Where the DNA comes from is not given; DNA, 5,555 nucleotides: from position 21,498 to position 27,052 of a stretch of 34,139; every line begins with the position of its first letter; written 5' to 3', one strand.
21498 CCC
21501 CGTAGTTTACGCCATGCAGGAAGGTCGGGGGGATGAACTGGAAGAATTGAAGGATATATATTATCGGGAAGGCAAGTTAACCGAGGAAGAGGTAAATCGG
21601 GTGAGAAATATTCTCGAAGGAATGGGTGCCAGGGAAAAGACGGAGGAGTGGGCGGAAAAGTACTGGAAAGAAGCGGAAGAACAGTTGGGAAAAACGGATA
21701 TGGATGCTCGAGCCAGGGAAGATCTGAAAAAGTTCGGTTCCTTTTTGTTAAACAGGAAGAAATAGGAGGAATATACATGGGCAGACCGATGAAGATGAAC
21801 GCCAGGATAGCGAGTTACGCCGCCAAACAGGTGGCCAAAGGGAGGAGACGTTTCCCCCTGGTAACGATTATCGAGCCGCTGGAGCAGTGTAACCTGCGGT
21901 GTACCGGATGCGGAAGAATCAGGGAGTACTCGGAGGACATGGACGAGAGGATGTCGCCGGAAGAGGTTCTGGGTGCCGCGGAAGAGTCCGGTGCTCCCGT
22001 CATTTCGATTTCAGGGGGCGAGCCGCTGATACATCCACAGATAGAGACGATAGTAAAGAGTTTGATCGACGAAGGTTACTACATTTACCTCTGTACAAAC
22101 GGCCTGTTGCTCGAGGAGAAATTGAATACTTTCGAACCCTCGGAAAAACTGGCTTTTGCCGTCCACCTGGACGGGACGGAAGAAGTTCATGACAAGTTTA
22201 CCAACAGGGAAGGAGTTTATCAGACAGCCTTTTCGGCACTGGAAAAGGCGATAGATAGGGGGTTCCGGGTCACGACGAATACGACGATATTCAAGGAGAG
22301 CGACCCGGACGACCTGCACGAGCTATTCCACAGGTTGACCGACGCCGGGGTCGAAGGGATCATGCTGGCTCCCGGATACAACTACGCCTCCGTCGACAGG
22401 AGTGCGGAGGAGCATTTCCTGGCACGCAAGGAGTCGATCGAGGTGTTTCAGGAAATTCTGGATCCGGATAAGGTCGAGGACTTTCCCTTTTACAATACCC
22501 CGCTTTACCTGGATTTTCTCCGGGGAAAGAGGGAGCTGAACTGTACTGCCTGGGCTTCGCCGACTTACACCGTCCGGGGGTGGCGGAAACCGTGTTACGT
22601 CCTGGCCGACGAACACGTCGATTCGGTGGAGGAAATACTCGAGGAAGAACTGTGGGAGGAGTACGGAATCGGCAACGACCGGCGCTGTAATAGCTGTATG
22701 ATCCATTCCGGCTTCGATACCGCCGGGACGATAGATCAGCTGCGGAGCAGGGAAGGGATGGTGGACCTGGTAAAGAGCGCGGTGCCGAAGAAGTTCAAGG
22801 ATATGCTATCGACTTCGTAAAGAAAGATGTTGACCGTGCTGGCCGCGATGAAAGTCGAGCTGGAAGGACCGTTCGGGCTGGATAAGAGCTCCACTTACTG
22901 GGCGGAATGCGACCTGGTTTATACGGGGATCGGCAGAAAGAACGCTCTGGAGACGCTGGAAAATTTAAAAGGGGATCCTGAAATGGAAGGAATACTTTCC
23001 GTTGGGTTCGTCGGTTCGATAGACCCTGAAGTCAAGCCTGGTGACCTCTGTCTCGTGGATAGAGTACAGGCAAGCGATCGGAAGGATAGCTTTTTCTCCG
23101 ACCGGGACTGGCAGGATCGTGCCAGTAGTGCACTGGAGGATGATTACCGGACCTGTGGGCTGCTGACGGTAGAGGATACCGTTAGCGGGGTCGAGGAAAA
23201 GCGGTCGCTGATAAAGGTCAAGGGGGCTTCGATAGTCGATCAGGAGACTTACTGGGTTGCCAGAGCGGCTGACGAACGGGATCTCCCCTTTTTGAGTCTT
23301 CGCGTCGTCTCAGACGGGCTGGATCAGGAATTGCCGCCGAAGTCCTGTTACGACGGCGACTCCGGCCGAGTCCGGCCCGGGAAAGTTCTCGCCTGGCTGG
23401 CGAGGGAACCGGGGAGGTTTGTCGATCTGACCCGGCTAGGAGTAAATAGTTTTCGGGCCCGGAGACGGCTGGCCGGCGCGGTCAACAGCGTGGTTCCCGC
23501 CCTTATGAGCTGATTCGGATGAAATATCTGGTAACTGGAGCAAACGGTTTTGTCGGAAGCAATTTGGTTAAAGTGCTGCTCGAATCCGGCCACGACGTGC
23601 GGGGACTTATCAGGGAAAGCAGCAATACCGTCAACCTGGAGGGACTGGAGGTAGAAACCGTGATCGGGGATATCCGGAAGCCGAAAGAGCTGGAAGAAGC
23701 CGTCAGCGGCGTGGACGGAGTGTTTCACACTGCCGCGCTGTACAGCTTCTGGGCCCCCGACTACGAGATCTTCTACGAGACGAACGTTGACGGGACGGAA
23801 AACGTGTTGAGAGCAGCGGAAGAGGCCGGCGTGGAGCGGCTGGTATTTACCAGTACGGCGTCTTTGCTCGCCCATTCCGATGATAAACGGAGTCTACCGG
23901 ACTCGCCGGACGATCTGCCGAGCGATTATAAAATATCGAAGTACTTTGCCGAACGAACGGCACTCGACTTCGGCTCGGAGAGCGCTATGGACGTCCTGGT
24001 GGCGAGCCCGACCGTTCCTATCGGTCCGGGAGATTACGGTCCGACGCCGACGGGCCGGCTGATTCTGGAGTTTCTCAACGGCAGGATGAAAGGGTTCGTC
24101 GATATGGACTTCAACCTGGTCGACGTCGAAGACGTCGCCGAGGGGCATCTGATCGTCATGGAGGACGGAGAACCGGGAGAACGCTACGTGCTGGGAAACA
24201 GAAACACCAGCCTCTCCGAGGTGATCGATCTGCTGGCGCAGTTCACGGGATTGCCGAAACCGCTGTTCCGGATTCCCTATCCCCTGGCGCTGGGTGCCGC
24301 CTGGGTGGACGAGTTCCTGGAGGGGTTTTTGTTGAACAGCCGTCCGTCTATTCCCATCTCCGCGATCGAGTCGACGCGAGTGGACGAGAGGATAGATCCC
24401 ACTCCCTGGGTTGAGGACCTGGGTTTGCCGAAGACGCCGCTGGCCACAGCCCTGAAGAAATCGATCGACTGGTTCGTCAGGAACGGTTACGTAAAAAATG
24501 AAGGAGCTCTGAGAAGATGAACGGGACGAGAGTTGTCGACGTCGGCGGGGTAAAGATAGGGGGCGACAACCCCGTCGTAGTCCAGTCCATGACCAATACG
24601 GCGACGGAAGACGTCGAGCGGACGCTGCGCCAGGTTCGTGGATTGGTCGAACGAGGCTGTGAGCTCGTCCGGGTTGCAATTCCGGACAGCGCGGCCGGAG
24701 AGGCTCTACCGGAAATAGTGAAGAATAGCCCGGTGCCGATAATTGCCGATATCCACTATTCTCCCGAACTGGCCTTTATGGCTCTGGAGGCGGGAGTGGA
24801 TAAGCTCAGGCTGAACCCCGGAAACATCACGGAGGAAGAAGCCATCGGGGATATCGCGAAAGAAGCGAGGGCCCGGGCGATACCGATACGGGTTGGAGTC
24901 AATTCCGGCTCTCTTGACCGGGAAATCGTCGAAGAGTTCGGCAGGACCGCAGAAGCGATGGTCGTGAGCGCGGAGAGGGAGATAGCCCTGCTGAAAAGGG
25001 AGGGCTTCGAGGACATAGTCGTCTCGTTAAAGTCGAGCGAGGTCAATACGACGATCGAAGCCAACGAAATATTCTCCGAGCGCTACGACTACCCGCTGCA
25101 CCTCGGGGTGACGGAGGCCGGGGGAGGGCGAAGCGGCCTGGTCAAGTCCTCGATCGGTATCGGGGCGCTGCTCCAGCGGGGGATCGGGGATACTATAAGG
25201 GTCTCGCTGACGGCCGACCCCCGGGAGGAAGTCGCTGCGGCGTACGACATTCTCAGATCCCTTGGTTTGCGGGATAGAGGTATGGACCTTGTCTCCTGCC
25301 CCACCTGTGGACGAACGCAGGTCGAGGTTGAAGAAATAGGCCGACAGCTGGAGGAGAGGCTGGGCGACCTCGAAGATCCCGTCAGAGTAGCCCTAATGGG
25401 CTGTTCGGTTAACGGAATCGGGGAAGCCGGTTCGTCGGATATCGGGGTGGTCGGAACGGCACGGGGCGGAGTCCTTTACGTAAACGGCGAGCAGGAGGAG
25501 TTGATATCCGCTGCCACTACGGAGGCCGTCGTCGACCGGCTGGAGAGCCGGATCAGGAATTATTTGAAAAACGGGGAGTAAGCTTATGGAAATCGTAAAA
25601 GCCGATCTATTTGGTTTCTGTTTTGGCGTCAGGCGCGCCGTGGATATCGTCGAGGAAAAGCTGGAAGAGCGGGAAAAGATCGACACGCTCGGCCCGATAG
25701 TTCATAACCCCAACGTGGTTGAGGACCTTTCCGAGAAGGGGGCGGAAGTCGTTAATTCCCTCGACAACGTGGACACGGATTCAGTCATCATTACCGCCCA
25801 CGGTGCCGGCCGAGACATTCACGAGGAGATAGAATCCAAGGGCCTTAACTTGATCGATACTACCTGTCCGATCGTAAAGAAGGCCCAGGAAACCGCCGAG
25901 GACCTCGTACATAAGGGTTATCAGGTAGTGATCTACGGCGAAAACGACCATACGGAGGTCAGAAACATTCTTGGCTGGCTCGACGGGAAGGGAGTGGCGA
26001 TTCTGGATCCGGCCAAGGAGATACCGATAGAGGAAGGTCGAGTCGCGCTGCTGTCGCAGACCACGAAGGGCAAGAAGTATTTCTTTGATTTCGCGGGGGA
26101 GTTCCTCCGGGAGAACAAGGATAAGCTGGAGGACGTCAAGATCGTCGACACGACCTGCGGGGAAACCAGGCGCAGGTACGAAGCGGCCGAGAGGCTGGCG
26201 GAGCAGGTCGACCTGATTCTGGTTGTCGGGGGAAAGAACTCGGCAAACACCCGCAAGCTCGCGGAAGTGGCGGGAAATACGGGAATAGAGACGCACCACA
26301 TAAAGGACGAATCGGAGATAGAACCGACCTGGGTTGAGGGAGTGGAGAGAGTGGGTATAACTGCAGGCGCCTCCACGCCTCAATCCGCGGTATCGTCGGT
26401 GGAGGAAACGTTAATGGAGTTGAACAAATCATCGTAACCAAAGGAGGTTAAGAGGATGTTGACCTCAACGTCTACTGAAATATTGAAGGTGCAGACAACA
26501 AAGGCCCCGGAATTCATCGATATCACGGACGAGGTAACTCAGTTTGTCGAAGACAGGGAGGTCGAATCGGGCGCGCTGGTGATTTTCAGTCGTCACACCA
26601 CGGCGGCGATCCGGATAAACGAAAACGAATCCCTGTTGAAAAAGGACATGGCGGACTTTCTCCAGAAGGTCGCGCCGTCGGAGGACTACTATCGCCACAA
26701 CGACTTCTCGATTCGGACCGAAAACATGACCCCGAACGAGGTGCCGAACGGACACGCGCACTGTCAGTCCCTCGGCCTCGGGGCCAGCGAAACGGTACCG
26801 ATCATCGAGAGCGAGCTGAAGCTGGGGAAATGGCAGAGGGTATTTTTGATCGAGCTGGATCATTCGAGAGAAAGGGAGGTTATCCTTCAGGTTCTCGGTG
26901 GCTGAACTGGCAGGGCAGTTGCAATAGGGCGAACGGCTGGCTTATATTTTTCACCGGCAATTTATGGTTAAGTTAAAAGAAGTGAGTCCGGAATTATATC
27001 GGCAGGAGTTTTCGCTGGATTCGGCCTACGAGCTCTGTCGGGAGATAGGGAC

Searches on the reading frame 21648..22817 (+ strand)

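Call 40: search_protein_families(library=pfam, proteins=[window:21648-22817:+], max_evalue=0.00001)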
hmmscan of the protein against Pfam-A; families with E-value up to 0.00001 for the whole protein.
window:21648-22817:+ (390 aa): 2 families
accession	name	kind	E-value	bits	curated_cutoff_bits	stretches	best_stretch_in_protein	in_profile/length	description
PF11946.13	DUF3463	-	2.6e-41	141.1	31.3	1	238-367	1-127/134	Domain of unknown function (DUF3463)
PF04055.27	Radical_SAM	-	1.2e-23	84.6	29.5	1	76-229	2-165/166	Radical SAM superfamily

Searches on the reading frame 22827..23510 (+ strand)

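Call 40: search_protein_families(library=pfam, proteins=[window:22827-23510:+], max_evalue=0.00001)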
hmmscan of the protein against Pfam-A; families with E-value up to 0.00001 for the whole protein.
window:22827-23510:+ (228 aa): 1 family
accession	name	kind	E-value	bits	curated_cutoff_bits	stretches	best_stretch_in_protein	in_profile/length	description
PF01048.26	PNP_UDP_1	-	2.4e-14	53.8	25.1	1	30-167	46-202/233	Phosphorylase superfamily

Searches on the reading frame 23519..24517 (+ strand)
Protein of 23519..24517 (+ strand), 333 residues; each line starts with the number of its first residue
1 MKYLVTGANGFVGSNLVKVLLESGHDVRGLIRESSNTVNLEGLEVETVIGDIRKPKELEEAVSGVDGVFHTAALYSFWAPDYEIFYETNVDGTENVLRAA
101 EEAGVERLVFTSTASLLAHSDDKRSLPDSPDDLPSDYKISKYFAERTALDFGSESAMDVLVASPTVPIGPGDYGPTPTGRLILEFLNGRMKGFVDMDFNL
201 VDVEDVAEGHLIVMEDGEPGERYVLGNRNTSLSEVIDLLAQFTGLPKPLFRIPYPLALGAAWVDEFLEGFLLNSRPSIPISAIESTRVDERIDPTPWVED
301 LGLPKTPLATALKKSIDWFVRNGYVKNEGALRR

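Call 40: search_protein_families(library=pfam, proteins=[window:23519-24517:+], max_evalue=0.00001)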
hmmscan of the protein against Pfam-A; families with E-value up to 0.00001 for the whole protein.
window:23519-24517:+ (333 aa): 8 families
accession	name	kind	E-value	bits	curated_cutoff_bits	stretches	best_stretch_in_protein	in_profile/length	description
PF01370.27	Epimerase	-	4.9e-37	128.1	20.9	1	4-226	2-240/240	NAD dependent epimerase/dehydratase family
PF01073.25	3Beta_HSD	-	1.6e-21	77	22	1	4-128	1-131/280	3-beta hydroxysteroid dehydrogenase/isomerase family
PF13460.12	NAD_binding_10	-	2e-20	73.9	27.2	1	7-146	1-129/184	NAD(P)H-binding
PF07993.18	NAD_binding_4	-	2.4e-17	63.4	20.1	1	49-180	67-220/258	Male sterility protein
PF16363.11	GDP_Man_Dehyd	-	7e-17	62.3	27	1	4-162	1-178/332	GDP-mannose 4,6 dehydratase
PF05368.20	NmrA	-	5.4e-15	56.2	27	1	4-115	6-109/298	NmrA-like family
PF02719.21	Polysacc_synt_2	-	3.7e-12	46.5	20.2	1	4-113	2-128/293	Polysaccharide biosynthesis protein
PF04321.23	RmlD_sub_bind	-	8.6e-07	28.7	27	1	1-114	1-102/287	RmlD substrate binding domain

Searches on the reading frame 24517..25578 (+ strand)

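Call 41: search_protein_families(library=pfam, proteins=[window:24517-25578:+], max_evalue=0.00001)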
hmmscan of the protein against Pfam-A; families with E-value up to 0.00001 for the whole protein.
window:24517-25578:+ (354 aa): 1 family
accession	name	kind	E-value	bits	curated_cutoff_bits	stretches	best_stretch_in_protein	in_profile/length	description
PF04551.19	GcpE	-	5.8e-134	446.9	32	1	4-347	1-342/343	GcpE protein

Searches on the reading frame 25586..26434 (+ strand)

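Call 41: search_protein_families(library=pfam, proteins=[window:25586-26434:+], max_evalue=0.00001)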
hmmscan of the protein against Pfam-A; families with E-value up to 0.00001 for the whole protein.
window:25586-26434:+ (283 aa): 1 family
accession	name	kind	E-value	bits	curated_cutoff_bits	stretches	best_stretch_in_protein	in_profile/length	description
PF02401.23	LYTB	-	5.7e-84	282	24.5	1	3-276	1-266/267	LytB protein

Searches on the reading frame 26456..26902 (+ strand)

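Call 41: search_protein_families(library=pfam, proteins=[window:26456-26902:+], max_evalue=0.00001)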
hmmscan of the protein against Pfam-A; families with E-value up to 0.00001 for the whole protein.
window:26456-26902:+ (149 aa): 1 family
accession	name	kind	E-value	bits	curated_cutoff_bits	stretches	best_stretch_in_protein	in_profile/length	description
PF01894.22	UPF0047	-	1.3e-35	122.6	27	1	22-146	1-117/117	Uncharacterised protein family UPF0047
